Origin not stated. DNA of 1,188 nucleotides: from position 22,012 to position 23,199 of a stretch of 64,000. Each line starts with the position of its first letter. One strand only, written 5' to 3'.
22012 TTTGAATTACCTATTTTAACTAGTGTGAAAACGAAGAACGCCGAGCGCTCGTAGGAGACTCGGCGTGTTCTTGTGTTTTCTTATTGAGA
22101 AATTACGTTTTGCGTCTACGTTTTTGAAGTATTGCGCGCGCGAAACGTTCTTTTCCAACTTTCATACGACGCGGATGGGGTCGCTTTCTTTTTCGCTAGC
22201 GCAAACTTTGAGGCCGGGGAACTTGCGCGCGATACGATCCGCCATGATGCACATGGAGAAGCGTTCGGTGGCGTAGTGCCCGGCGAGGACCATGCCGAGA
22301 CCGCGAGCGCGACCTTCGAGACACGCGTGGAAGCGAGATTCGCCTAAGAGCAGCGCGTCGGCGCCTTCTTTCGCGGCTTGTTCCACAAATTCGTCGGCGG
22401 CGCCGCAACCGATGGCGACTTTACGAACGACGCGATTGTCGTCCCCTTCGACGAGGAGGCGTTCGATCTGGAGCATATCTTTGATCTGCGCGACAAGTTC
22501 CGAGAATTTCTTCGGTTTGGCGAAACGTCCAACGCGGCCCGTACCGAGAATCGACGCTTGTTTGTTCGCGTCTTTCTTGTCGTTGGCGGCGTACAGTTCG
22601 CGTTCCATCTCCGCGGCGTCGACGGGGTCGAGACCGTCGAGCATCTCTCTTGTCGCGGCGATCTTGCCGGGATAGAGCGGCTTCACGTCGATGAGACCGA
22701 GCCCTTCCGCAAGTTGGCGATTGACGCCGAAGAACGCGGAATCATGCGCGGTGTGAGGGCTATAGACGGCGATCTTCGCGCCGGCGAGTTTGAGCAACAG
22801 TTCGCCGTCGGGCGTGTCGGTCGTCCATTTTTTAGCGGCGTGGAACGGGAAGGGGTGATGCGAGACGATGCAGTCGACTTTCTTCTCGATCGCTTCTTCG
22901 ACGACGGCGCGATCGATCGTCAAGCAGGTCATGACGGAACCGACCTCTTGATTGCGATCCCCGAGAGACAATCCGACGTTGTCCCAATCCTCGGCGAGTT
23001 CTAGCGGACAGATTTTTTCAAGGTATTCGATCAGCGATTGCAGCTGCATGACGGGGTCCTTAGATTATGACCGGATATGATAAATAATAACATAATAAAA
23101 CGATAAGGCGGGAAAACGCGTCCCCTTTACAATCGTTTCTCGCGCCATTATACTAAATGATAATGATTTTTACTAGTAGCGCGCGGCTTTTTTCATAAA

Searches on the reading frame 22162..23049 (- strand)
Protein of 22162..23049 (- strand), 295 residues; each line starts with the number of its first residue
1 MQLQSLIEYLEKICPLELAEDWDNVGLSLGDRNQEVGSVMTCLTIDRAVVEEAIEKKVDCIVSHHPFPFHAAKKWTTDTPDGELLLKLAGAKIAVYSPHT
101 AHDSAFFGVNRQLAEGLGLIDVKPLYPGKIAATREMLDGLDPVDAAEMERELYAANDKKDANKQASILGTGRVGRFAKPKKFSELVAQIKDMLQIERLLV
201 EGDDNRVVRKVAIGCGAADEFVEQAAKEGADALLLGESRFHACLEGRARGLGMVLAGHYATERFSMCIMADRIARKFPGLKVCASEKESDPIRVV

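Call 11: search_protein_families(library=pfam, proteins=[window:22162-23049:-], max_evalue=0.001)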
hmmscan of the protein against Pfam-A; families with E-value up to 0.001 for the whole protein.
window:22162-23049:- (295 aa): 1 family
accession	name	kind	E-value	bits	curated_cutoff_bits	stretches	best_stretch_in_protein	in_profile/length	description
PF01784.24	DUF34_NIF3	-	7.7e-69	232.6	23.4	1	1-291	1-256/256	Duf34/NIF3 (NGG1p interacting factor 3)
